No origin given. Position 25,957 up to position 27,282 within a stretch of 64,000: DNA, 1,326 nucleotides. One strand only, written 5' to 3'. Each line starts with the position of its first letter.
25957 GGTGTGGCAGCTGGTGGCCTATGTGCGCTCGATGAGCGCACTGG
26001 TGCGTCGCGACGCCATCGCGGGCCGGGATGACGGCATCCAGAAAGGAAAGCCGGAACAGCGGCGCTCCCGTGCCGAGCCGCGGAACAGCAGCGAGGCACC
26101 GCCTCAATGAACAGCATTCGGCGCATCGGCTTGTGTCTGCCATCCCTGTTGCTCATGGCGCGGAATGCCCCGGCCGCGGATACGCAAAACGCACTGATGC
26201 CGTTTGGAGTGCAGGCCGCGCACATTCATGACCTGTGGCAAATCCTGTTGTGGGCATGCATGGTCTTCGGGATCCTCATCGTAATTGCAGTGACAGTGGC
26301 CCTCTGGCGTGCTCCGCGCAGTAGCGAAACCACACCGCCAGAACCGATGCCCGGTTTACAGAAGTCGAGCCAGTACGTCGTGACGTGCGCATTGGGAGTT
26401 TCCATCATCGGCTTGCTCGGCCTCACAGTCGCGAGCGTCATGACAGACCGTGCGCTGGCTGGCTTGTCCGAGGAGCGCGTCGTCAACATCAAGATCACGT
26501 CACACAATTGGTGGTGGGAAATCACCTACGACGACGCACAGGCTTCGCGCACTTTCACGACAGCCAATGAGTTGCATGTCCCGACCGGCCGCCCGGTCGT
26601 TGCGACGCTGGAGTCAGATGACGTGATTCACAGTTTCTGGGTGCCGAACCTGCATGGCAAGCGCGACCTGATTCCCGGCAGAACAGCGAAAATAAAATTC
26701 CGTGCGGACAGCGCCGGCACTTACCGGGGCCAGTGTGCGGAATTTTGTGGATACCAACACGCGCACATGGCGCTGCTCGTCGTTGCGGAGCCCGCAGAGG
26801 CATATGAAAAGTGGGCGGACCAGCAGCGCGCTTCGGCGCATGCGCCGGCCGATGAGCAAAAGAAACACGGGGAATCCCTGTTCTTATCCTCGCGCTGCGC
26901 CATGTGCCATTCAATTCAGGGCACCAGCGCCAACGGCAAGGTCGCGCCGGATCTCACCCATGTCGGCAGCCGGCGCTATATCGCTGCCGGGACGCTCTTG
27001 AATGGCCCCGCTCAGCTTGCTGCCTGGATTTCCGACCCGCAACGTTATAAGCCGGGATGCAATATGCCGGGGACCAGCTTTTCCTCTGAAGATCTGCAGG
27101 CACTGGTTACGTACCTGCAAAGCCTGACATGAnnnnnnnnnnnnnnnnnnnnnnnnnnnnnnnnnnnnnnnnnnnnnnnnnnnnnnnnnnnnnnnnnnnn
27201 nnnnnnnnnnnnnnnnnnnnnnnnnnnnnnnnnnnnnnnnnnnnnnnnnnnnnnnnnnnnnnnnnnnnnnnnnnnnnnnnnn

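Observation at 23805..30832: PQQ-ADH, its own cytochrome c and a complete caa3-like oxidase chained by four consecutive 4-nt start/stop overlaps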

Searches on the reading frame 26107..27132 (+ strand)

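Call 5: search_protein_families(library=pfam, proteins=[window:26107-27132:+])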
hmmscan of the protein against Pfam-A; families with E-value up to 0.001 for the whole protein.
window:26107-27132:+ (341 aa): 4 families
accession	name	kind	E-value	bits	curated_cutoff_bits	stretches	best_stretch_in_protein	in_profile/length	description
PF00116.26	COX2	-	1.3e-18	67.5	22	1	148-225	40-117/120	Cytochrome C oxidase subunit II, periplasmic domain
PF00034.26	Cytochrom_C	-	6.4e-12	47.1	21.3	1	254-340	3-89/90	Cytochrome c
PF13473.12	Cupredoxin_1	-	6.5e-06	26.5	27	1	152-216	33-97/104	Cupredoxin-like domain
PF13442.11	Cytochrome_CBB3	-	0.00014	22.5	27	1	252-337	3-68/68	Cytochrome C oxidase, cbb3-type, subunit III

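Call 6: search_protein_families(library=ncbifam, proteins=[window:26107-27132:+])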
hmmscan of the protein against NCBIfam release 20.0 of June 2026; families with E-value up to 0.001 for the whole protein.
window:26107-27132:+ (341 aa): 11 families
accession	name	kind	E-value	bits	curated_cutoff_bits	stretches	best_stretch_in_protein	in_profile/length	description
TIGR02866.1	CoxB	equivalog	8.4e-45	152.8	147.7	1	37-237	6-201/202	cytochrome c oxidase subunit II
NF050117.1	aa3_CtaC_Actin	exception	3.5e-33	114.8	250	1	34-236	31-241/244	aa3-type cytochrome oxidase subunit II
TIGR01432.1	QOXA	equivalog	6.8e-21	74.6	240.95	1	45-239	36-225/227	cytochrome aa3 quinol oxidase subunit II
TIGR01433.1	CyoA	equivalog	2.9e-18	66.1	266.2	1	46-239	31-224/226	ubiquinol oxidase subunit II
NF007816.0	PRK10525.1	equivalog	8.3e-17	61.3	511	1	59-247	60-245/318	cytochrome o ubiquinol oxidase subunit II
TIGR04485.1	thiosulf_SoxX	equivalog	6.7e-08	33.1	61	1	263-339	4-77/78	sulfur oxidation c-type cytochrome SoxX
TIGR04246.1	nitrous_NosZ_Gp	equivalog_domain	1e-07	30.7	625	1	169-227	518-576/578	Sec-dependent nitrous-oxide reductase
NF045774.1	cytochro_C551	exception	0.00012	22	118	1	240-289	28-72/110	cytochrome c551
NF041074.2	quin_ox_SoxA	equivalog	0.0002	21.2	110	1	154-222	77-148/154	proton pump complex quinol oxidase subunit SoxA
NF050122.1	bc1_QcrC_actin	exception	0.0002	20.8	200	1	244-305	128-189/253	cytochrome bc1 complex diheme cytochrome c subunit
NF040971.1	cytc_ExtS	equivalog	0.0003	20.1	100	1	249-337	169-262/262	selenite/tellurite reduction operon c-type cytochrome lipoprotein ExtS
